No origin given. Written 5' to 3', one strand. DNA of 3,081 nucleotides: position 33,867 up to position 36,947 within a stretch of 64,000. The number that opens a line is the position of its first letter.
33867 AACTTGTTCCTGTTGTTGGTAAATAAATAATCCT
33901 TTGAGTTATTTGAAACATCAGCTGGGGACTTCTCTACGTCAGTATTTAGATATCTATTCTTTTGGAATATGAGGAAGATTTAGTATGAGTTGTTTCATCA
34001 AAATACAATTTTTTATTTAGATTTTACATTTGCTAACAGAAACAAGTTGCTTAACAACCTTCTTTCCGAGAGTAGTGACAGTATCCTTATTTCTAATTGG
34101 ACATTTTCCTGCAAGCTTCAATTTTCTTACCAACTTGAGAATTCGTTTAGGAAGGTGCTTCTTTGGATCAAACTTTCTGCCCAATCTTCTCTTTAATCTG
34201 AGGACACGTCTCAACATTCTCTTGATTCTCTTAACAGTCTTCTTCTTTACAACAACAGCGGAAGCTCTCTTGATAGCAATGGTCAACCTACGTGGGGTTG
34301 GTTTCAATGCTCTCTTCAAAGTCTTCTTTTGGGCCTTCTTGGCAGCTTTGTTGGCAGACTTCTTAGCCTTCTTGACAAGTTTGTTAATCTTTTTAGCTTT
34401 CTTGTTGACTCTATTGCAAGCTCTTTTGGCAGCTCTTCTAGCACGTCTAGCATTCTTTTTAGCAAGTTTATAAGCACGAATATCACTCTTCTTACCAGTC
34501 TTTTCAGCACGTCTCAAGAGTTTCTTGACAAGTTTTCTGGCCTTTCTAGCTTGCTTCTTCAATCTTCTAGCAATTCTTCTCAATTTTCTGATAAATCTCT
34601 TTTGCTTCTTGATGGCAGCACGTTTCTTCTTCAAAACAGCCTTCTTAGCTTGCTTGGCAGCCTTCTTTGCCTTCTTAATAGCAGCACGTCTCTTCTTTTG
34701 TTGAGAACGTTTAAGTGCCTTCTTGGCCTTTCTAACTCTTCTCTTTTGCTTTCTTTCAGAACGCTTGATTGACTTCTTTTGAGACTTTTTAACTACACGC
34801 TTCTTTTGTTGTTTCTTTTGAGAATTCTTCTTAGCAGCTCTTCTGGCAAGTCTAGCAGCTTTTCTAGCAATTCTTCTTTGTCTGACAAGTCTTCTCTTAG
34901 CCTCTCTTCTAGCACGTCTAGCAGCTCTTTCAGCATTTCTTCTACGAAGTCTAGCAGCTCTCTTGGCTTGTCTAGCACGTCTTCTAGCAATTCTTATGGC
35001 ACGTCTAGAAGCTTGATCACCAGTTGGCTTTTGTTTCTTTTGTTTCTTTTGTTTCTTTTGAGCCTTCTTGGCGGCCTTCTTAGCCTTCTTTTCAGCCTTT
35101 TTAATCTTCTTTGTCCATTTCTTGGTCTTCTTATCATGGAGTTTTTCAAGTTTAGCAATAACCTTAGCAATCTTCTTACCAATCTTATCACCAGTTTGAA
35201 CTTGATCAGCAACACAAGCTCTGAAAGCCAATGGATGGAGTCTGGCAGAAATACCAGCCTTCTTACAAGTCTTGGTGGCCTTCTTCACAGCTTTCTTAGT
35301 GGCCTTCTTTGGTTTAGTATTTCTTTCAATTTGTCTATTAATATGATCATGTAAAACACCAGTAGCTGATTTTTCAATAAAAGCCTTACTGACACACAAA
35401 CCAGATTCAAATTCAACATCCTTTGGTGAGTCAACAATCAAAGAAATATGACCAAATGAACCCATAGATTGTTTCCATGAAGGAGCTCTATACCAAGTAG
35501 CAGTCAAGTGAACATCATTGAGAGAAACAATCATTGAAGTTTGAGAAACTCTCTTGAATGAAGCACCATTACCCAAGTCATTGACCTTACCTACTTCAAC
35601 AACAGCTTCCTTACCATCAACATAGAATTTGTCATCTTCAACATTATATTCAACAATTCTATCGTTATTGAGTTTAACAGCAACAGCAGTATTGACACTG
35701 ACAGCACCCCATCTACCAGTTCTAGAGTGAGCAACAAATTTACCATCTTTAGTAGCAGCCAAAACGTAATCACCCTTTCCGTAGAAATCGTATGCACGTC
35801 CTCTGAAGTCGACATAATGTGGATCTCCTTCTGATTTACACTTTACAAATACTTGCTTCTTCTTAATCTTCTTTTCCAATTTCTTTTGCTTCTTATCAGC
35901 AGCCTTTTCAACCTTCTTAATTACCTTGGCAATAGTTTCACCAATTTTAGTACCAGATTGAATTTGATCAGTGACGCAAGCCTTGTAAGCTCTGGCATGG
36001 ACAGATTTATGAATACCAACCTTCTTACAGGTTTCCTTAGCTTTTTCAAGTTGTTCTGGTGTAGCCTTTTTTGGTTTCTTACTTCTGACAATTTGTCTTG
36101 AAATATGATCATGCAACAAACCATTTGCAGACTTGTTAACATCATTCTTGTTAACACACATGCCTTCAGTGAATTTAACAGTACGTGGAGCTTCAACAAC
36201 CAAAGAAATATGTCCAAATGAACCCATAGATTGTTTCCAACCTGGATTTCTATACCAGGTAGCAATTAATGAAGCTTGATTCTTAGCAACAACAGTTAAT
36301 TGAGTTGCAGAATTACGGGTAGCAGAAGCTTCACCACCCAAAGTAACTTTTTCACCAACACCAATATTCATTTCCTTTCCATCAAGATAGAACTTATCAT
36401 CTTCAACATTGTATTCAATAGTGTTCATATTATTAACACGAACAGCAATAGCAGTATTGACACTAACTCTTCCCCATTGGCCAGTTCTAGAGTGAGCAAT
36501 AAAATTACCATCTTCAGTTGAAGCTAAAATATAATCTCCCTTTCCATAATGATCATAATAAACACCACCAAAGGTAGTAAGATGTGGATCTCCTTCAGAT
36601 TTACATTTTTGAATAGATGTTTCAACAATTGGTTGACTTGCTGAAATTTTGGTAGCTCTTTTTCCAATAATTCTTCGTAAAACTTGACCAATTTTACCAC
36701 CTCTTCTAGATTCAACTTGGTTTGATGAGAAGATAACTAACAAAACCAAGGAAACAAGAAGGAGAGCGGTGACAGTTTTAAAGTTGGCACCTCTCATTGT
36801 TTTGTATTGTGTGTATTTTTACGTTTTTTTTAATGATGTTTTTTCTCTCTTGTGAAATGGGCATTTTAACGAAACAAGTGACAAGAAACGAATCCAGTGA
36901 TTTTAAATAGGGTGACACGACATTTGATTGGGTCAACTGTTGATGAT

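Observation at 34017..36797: Secreted protein combining two tandem GDPH/VWD-like domains with a giant (~430 aa) polybasic tail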

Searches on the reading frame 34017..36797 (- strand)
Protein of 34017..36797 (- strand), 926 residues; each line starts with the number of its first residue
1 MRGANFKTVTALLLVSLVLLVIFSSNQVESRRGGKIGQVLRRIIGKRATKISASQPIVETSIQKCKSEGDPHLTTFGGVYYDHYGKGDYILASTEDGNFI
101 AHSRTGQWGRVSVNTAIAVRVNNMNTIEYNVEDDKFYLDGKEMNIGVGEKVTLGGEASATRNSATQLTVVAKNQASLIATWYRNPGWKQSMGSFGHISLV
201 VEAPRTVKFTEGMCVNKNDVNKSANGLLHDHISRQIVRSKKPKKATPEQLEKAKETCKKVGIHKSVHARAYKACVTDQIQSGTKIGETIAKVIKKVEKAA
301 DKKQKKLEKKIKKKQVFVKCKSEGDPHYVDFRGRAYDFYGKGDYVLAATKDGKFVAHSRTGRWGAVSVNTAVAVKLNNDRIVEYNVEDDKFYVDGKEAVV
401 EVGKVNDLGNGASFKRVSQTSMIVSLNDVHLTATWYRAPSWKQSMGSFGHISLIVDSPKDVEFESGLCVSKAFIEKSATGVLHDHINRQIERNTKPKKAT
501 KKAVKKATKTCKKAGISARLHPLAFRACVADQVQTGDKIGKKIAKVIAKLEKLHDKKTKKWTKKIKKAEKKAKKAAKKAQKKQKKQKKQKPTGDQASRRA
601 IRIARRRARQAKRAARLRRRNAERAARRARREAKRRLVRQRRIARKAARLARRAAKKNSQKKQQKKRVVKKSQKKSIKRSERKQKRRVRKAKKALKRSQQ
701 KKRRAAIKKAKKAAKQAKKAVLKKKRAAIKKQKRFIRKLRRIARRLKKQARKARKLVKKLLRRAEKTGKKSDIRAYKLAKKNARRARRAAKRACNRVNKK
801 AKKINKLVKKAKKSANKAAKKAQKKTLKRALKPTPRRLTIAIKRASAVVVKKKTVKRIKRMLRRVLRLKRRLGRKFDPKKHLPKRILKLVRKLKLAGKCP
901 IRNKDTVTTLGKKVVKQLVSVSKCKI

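Call 4: search_protein_families(library=pfam, proteins=[window:34017-36797:-], max_evalue=1)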
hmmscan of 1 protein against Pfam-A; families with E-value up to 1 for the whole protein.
window:34017-36797:- (926 aa): 5 families
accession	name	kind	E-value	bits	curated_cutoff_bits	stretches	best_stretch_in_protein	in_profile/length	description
PF00094.30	VWD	-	2.7e-12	47.7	22.9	2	320-437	1-119/156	von Willebrand factor type D domain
PF25337.1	C2_N_APX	-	0.014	16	27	0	448-470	2-24/110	N-terminal C2 domain of anterior pharynx excess proteins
PF12073.14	DUF3553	-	0.055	13.5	20.3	0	95-121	2-28/50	Protein of unknown function (DUF3553)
PF13313.11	DUF4082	-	0.085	13.2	28.4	0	351-394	58-100/143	Domain of unknown function (DUF4082)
PF10733.14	DUF2525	-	0.23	12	27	0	53-85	8-40/60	Protein of unknown function (DUF2525)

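Call 6: search_dna_similar(query=window:34017-36797:-, collection=phages, mode=protein)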
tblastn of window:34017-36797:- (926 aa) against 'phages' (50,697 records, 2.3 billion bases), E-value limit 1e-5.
No match.

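Call 10: find_encoding_contigs(protein=window:34017-36797:-, flank=3000, max_places=4)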
Protein window:34017-36797:- (926 aa): no gene with exactly this product is on record in the collection.

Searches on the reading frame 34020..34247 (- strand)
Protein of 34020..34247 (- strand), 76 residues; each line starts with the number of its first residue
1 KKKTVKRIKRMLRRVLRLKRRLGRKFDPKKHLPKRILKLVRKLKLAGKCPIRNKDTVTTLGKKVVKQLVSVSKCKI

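Call 68: find_related_loci(query=A3, collection=metagenome_contigs, flank=4000)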
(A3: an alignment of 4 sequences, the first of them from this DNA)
Query A3 (76 aa) in metagenome_contigs; peptide patterns used: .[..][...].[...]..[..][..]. (x = any residue, [..] = any of these).
220 stretches matched a pattern, but none encodes a relative of the query by tblastn (E <= 1e-3).

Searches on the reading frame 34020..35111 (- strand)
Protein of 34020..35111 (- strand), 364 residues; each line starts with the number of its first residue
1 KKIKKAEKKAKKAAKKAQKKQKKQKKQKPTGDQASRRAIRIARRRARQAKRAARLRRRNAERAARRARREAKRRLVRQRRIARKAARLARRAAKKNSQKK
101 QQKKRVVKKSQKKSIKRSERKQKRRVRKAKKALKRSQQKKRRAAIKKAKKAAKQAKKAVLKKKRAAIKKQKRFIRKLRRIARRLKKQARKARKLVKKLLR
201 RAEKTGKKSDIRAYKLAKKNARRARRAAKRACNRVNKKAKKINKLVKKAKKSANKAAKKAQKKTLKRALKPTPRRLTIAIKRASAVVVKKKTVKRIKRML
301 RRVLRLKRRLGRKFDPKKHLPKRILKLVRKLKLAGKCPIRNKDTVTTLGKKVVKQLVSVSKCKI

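Call 52: predict_structure(protein=window:34020-35111:-)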
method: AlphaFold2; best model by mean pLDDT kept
length: 364 residues; sequences in the alignment: 1
mean_pLDDT: 77.9   pTM: 0.25
mean pLDDT of the five models: 77.9, 76.9, 76.9, 73.7, 72.9
residues with pLDDT >= 90: 63; 70-90: 217; 50-70: 44; < 50: 40
segments of 3 or more residues with pLDDT < 50: 280-289, 335-351, 353-364
pLDDT, mean of each block of 10 residues (from residue 1): 84 82 60 73 87 88 84 84 85 79 81 90 94 94 92 92 89 86 84 86 86 86 82 85 91 89 76 56 47 67 79 77 68 48 45 47 35
secondary structure, 60 per line:
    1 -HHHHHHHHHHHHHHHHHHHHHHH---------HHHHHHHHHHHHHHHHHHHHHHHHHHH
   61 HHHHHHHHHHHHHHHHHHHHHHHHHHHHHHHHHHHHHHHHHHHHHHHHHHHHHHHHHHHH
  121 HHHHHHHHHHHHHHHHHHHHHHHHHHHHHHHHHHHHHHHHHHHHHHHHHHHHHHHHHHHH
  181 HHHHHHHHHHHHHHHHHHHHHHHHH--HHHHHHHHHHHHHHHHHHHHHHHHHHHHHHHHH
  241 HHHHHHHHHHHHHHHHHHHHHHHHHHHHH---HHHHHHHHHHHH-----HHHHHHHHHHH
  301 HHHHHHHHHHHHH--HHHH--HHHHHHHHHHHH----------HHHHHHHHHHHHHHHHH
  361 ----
elements in order: H2-24 H34-205 H208-269 H273-284 H290-313 H316-319 H322-333 H344-360

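Call 66: fold_search(model_id=the predicted structure, library=pdb)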
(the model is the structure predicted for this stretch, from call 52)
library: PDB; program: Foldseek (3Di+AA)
matches with E <= 10: 30; with E <= 0.001: 0
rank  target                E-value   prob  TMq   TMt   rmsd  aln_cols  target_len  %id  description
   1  9fn1                  6.0e-01  0.15  0.17  0.27  19.8       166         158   19  360 A Loki CHMP4-7 rods (released 2025-04-16)
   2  9ftl_A                1.0e+00  0.08  0.11  0.19  19.5       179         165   12  Asgard ESCRT-IIIB filament structure (released 2025-04-16)
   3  6e8g_AA               1.5e+00  0.16  0.19  0.34  16.1       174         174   13  CryoEM reconstruction of IST1-CHMP1B copolymer filament bound to ssDNA at 2.9 Angstrom resolution (released 2018-08-15)
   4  9ftl_a                1.6e+00  0.10  0.15  0.26  15.7       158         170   16  Asgard ESCRT-IIIB filament structure (released 2025-04-16)
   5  8v2q_A                2.2e+00  0.12  0.19  0.33  15.9       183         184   13  CHMP1B/IST1 ssRNA bound copolymer (released 2024-11-27)
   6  7zcg_B                3.7e+00  0.10  0.19  0.34   8.8       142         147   22  CHMP2A-CHMP3 heterodimer (430 Angstrom diameter) (released 2023-01-18)
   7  6tz5_AA               3.9e+00  0.10  0.19  0.35  15.4       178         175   13  CryoEM reconstruction of membrane-bound ESCRT-III filament composed of CHMP1B+IST1 (left-handed) (released 2020-04-08)
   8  4fi5                  5.0e+00  0.69  0.16  0.76   1.1        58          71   17  Crystal structure of the N-terminal domain of Hantaan virus strain 76-118 nucleoprotein (released 2012-06-20)
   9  5j10_A                5.0e+00  0.60  0.16  0.75   1.4        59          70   10  De novo design of protein homo-oligomers with modular hydrogen bond network-mediated specificity (released 2016-05-25)
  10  3txq_A                5.3e+00  0.66  0.15  0.61   1.0        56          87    9  Crystal Structure of phage 44RR small terminase gp16 (released 2011-12-28)
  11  3jc1_Ab               5.3e+00  0.08  0.19  0.36  12.1       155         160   15  Electron cryo-microscopy of the IST1-CHMP1B ESCRT-III copolymer (released 2015-12-16)
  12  7zcg_A                5.3e+00  0.04  0.12  0.23  18.4       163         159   14  CHMP2A-CHMP3 heterodimer (430 Angstrom diameter) (released 2023-01-18)
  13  9hzm_0                5.3e+00  0.03  0.12  0.19  24.4       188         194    8  235 A SynPspA H1-5 rod after incubation with EPL (released 2025-08-13)
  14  5j73_A                5.7e+00  0.41  0.14  0.61   2.5        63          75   19  De novo design of protein homo-oligomers with modular hydrogen bond network-mediated specificity (released 2016-05-25)
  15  5j73_C                6.5e+00  0.33  0.15  0.62   2.6        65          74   20  De novo design of protein homo-oligomers with modular hydrogen bond network-mediated specificity (released 2016-05-25)
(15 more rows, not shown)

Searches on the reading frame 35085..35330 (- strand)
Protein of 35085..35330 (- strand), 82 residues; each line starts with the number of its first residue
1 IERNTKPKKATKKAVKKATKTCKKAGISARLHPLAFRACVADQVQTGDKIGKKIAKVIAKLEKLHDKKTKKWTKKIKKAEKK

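Call 76: search_protein_families(library=pfam, proteins=[window:35085-35330:-], max_evalue=10)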
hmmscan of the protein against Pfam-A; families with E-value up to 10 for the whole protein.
seq(82 aa): 4 families
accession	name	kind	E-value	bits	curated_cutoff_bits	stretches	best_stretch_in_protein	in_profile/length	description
PF06534.19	RGM_C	-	0.017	14.7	27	1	7-56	180-226/237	Repulsive guidance molecule (RGM) C-terminal domain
PF24430.1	DUF7553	-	0.037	15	27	1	11-81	9-77/85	Family of unknown function (DUF7553)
PF10145.14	PhageMin_Tail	-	0.07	13.4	33.2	1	13-76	98-159/201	Phage-related minor tail protein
PF01765.24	RRF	-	1.7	8.9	29.7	1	11-81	87-161/164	Ribosome recycling factor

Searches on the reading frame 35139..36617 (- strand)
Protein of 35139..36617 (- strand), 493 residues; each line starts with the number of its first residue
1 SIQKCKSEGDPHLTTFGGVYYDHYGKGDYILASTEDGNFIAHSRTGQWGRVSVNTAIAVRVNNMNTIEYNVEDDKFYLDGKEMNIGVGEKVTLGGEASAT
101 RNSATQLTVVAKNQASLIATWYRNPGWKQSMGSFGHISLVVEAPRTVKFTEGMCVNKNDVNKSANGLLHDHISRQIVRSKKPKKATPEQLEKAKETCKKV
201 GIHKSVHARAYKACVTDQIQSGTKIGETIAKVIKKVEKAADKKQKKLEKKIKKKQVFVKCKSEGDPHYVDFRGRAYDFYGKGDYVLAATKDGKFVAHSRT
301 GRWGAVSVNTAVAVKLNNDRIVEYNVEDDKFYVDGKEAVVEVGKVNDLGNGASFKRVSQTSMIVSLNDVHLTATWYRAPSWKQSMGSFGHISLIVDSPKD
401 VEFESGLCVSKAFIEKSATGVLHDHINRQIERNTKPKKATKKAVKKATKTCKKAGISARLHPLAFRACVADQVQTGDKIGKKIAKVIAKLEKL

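Call 8: find_homologous_proteins(query=window:35139-36617:-, max_evalue=0.001)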
Query seq(493 aa) (493 aa): 3 proteins with E <= 0.001 among 8000 candidates.
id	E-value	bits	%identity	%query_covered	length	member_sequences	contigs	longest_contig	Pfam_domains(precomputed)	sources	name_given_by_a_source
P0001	6.7e-82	294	54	47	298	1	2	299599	PF00094.31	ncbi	ncbi:hypothetical protein C9374_004053, partial [Naegleria lovaniensis]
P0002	1.8e-68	250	51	45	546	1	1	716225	PF00094.31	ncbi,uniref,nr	ncbi:hypothetical protein C9374_001324 [Naegleria lovaniensis]|uniref:VWFD domain-containing protein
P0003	4.0e-59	219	46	47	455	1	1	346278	PF00094.31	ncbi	ncbi:hypothetical protein ABK040_003113 [Willaertia magna]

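Call 12: find_encoding_contigs(protein=P0002, flank=8000, max_places=3)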
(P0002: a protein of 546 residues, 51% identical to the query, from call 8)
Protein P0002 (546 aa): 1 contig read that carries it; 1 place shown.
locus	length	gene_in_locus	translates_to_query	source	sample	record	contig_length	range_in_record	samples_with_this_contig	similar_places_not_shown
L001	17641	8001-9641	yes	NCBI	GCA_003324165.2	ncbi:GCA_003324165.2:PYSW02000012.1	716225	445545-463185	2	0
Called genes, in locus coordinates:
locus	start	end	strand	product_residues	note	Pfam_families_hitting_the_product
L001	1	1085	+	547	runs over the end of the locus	PF00621:RhoGEF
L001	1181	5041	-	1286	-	PF08621:RPAP1_N, PF08620:RPAP1_C, PF25766:TPR_RPAP1 (weak)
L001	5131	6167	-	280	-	PF05724:TPMT, PF08241:Methyltransf_11, PF08242:Methyltransf_12, PF13649:Methyltransf_25, PF13847:Methyltransf_31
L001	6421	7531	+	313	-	-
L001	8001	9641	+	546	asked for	PF00094:VWD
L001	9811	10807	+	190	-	PF25265:USP32_N (weak), PF13405:EF-hand_6 (faint), PF13499:EF-hand_7 (weak), PF13833:EF-hand_8 (faint), PF00036:EF-hand_1 (weak), PF13499:EF-hand_7, PF00036:EF-hand_1 (weak), PF13202:EF-hand_5 (weak), +1 more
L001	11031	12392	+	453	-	PF07724:AAA_2 (faint), PF07728:AAA_5 (faint), PF16450:Prot_ATP_ID_OB_C, PF05673:DUF815 (faint), PF00004:AAA, PF13401:AAA_22 (faint), PF17862:AAA_lid_3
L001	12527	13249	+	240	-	-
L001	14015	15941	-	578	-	PF12796:Ank_2, PF13637:Ank_4 (faint), PF13857:Ank_5 (faint), PF00023:Ank (weak), PF12796:Ank_2, PF13606:Ank_3 (faint), PF12796:Ank_2, PF01753:zf-MYND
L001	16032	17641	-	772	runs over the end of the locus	PF24681:Kelch_KLHDC2_KLHL20_DRC7, PF01344:Kelch_1 (faint), PF13854:Kelch_HCF (weak), PF24681:Kelch_KLHDC2_KLHL20_DRC7, PF13415:Beta-prop_FBX42 (weak), PF24981:Beta-prop_ATRN-LZTR1, PF13415:Beta-prop_FBX42 (weak)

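Call 13: find_encoding_contigs(protein=P0001, flank=8000, max_places=3)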
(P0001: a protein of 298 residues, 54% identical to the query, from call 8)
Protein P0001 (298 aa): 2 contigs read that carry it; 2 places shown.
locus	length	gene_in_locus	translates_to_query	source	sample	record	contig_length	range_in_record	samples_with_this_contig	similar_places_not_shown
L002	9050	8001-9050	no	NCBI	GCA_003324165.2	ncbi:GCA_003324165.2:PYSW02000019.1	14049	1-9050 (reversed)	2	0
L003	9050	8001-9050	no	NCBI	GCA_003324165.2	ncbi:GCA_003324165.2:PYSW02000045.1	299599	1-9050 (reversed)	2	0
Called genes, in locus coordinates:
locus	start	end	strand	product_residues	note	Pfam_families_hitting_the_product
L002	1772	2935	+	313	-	-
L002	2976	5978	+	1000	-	-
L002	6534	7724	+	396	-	PF01084:Ribosomal_S18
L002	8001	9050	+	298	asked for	PF00094:VWD (weak)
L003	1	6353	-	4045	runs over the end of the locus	PF20175:Tra1_central, PF20206:Tra1_ring, PF02259:FAT, PF00454:PI3_PI4_kinase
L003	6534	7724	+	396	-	PF01084:Ribosomal_S18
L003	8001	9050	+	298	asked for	PF00094:VWD (weak)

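Call 14: find_encoding_contigs(protein=P0003, flank=8000, max_places=3)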
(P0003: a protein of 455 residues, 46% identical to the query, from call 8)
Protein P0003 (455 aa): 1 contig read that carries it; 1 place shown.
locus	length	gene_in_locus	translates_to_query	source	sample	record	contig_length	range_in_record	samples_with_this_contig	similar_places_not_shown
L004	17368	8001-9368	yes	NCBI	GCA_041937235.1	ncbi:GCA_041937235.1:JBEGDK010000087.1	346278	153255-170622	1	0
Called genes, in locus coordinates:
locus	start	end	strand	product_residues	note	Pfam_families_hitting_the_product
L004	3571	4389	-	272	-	PF13385:Laminin_G_3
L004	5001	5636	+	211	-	PF01127:Sdh_cyt (weak)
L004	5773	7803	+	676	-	-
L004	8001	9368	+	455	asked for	PF00094:VWD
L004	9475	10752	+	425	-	PF01416:PseudoU_synth_1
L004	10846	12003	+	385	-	PF00085:Thioredoxin (weak)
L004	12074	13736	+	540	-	PF00493:MCM (faint), PF07728:AAA_5 (weak), PF07724:AAA_2, PF00004:AAA (weak)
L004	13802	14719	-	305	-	-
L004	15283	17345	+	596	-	-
